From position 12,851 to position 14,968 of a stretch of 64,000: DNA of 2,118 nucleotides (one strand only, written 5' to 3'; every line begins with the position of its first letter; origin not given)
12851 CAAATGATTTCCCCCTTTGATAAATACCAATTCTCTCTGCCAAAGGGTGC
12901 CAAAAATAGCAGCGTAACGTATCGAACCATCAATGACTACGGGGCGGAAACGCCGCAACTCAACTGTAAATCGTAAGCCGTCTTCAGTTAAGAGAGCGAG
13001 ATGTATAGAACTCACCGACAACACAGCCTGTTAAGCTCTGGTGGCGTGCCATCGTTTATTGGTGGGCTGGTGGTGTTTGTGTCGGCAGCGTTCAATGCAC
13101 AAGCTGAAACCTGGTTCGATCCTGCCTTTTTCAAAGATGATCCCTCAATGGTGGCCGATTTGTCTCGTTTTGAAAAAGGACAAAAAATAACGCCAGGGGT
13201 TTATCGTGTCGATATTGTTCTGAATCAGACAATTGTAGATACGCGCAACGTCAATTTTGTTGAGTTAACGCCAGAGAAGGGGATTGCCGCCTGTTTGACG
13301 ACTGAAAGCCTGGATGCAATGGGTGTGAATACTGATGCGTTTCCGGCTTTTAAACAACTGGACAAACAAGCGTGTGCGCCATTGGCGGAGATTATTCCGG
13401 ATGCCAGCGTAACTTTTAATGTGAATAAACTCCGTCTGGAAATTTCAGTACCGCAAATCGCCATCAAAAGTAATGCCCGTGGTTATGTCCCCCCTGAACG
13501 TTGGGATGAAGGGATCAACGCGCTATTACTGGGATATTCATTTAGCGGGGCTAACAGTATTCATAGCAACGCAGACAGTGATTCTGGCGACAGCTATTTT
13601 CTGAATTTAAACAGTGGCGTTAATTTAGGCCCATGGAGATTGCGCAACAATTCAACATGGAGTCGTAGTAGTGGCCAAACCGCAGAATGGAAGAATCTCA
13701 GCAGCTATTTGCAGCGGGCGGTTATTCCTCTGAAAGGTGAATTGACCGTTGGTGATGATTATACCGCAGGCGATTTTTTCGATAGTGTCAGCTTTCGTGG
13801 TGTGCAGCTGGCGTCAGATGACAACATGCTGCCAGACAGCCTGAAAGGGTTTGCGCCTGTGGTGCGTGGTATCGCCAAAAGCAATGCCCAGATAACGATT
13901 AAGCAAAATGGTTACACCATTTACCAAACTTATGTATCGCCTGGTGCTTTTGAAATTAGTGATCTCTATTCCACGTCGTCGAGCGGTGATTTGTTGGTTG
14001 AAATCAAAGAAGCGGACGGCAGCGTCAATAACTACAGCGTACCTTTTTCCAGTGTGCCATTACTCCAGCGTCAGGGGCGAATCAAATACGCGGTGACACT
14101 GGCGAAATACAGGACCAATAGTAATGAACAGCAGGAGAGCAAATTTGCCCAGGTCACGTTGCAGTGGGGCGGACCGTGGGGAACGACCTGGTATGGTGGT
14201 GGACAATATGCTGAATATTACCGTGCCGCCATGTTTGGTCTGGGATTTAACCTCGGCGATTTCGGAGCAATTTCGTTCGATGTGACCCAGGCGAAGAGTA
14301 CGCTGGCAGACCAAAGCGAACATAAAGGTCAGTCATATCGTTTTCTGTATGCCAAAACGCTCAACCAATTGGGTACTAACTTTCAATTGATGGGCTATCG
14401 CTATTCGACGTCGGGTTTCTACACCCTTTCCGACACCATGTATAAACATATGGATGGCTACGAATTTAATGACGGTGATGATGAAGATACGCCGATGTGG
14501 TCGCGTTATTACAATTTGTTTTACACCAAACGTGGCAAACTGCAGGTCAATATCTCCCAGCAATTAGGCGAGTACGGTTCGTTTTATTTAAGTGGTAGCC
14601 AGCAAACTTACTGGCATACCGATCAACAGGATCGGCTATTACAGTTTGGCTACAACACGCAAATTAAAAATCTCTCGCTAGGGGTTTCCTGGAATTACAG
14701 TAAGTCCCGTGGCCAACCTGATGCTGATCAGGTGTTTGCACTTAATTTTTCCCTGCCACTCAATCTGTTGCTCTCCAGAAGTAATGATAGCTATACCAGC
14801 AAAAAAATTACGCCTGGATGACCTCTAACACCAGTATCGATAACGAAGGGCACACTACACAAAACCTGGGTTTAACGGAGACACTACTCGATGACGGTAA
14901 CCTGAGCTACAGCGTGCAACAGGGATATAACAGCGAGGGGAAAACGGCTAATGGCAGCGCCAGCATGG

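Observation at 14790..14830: Fimbrial usher elfC split by a frameshift at an A7 homopolymer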

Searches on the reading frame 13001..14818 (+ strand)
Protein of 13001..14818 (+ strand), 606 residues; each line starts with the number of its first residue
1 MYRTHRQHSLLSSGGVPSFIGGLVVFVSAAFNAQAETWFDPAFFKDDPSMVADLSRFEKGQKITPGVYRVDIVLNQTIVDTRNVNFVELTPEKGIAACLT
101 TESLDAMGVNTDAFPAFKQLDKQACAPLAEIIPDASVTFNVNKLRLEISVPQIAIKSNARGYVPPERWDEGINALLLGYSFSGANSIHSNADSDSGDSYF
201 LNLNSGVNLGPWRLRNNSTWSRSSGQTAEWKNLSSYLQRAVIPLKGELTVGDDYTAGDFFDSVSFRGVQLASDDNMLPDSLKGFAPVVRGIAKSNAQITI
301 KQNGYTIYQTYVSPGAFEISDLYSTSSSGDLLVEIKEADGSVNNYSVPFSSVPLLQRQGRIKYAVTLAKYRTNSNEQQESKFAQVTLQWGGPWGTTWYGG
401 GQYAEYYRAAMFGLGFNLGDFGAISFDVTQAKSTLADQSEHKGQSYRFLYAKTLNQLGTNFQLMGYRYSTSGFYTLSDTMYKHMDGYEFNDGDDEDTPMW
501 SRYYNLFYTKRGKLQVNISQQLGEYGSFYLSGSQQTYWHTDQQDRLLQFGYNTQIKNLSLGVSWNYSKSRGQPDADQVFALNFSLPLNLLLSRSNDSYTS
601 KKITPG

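Call 45: search_protein_families(library=pfam, proteins=[window:13001-14818:+])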
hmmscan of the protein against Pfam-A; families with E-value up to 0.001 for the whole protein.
window:13001-14818:+ (606 aa): 2 families
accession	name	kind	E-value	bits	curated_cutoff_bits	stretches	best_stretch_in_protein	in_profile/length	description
PF00577.26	Usher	-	1.9e-164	549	27.1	1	201-599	2-386/549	Outer membrane usher protein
PF13954.11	PapC_N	-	3.5e-49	167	27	1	39-182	2-145/146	PapC N-terminal domain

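Call 83: list_cluster_members(proteins=[window:13001-14818:+, window:14818-15597:+])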
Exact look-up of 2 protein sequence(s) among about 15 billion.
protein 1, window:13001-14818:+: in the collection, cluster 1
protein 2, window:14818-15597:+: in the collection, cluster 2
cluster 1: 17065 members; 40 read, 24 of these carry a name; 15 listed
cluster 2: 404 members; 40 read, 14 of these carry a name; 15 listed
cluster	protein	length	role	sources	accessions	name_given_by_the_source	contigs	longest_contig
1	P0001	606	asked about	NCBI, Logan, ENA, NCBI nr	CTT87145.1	outer membrane export usher protein [Escherichia coli]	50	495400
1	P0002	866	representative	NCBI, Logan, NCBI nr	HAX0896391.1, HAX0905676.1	TPA: fimbrial biogenesis usher protein [Escherichia coli] | fimbrial biogenesis usher protein [Escherichia coli]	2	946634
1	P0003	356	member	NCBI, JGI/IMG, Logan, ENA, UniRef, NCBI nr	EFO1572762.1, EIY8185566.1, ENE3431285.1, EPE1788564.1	fimbrial protein [Escherichia coli] | fimbrial protein n=1 Tax=Escherichia coli TaxID=562 RepID=UPI0007C103BB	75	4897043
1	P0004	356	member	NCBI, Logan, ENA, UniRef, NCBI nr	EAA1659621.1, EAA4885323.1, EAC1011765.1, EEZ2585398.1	fimbrial protein [Escherichia coli] | Fimbrial protein n=1 Tax=Escherichia coli TaxID=562 RepID=A0A8H9XNE7_ECOLX | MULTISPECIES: fimbrial protein [Enterobacteriaceae]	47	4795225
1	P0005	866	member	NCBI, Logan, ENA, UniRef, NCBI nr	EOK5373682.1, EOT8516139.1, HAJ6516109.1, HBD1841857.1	TPA: fimbrial biogenesis usher protein [Escherichia coli] | fimbrial biogenesis usher protein n=1 Tax=Escherichia coli TaxID=562 RepID=UPI000DE45E16 | fimbrial biogenesis usher protein [Escherichia coli]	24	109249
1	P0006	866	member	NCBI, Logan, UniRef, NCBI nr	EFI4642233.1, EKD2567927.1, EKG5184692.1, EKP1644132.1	fimbrial biogenesis usher protein [Escherichia coli] | fimbrial biogenesis usher protein n=1 Tax=Escherichia coli TaxID=562 RepID=UPI000BE21F98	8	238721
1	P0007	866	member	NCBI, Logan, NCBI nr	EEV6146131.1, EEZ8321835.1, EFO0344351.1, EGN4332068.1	fimbrial biogenesis usher protein [Escherichia coli] | fimbrial biogenesis outer membrane usher protein [Escherichia coli]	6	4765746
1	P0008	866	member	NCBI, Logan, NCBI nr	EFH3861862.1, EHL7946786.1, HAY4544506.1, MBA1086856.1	fimbrial biogenesis usher protein [Escherichia coli]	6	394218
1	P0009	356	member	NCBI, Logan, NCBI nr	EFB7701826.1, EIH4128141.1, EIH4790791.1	fimbrial protein [Escherichia coli]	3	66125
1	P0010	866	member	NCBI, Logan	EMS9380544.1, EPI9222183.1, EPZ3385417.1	fimbrial biogenesis usher protein [Escherichia coli]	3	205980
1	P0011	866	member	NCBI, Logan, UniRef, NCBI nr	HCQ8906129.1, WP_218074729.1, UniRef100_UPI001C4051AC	fimbrial biogenesis usher protein [Escherichia coli] | fimbrial biogenesis usher protein n=1 Tax=Escherichia coli TaxID=562 RepID=UPI001C4051AC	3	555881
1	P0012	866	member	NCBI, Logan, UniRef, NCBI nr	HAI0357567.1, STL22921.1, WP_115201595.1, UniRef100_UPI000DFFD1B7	outer membrane export usher protein [Escherichia coli] | fimbrial biogenesis usher protein n=1 Tax=Escherichia coli TaxID=562 RepID=UPI000DFFD1B7 | fimbrial biogenesis usher protein [Escherichia coli]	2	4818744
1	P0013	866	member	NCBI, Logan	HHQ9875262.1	TPA: fimbrial biogenesis usher protein [Escherichia coli]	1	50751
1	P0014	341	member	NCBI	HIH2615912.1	TPA: fimbrial protein, partial [Shigella dysenteriae]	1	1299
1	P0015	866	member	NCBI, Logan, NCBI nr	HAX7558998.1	TPA: fimbrial biogenesis usher protein [Escherichia coli] | fimbrial biogenesis usher protein [Escherichia coli]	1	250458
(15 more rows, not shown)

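Call 84: find_encoding_contigs(protein=P0001, flank=3000, max_places=10)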
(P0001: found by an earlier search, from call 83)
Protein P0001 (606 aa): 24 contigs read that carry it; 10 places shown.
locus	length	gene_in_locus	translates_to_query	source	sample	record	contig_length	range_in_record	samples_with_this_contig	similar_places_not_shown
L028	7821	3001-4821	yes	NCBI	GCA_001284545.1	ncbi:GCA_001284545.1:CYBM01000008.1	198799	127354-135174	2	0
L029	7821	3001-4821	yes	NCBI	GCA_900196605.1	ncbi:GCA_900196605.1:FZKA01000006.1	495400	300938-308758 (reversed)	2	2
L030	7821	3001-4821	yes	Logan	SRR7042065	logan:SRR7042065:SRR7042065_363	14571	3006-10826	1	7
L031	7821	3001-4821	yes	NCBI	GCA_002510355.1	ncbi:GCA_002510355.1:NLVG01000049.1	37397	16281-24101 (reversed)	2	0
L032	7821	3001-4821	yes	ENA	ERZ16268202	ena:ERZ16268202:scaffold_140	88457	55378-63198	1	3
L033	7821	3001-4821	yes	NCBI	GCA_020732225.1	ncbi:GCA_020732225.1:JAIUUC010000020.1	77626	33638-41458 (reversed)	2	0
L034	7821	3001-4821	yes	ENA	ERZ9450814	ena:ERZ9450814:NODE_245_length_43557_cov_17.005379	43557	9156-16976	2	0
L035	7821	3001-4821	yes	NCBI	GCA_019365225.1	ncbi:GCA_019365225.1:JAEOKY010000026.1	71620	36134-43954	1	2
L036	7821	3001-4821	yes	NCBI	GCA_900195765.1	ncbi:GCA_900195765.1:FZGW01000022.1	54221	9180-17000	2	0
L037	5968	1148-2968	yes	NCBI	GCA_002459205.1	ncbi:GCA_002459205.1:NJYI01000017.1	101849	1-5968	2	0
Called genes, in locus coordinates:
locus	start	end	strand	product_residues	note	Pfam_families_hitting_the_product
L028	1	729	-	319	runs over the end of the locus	PF04069:OpuAC, PF13379:NMT1_2, PF09084:NMT1, PF12974:Phosphonate-bd, PF16868:NMT1_3 (faint)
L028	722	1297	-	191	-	PF02525:Flavodoxin_2 (weak), PF03358:FMN_red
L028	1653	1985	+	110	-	-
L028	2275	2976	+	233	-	PF00345:PapD_N, PF02753:PapD_C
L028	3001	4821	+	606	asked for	PF13954:PapC_N, PF00577:Usher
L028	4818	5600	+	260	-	PF00577:Usher, PF13953:PapC_C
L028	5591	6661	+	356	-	PF00419:Fimbrial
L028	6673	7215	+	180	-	PF00419:Fimbrial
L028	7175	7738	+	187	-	PF00419:Fimbrial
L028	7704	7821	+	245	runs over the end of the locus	PF00345:PapD_N, PF02753:PapD_C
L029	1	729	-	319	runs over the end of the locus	PF04069:OpuAC, PF13379:NMT1_2, PF09084:NMT1, PF12974:Phosphonate-bd, PF16868:NMT1_3 (faint)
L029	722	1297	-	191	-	PF02525:Flavodoxin_2 (weak), PF03358:FMN_red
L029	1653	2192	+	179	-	PF00419:Fimbrial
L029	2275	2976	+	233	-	PF00345:PapD_N, PF02753:PapD_C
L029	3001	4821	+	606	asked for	PF13954:PapC_N, PF00577:Usher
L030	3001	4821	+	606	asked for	PF13954:PapC_N, PF00577:Usher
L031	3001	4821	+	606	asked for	PF13954:PapC_N, PF00577:Usher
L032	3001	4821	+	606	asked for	PF13954:PapC_N, PF00577:Usher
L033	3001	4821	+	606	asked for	PF13954:PapC_N, PF00577:Usher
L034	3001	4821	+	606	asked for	PF13954:PapC_N, PF00577:Usher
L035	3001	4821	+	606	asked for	PF13954:PapC_N, PF00577:Usher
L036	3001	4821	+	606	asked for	PF13954:PapC_N, PF00577:Usher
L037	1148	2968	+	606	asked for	PF13954:PapC_N, PF00577:Usher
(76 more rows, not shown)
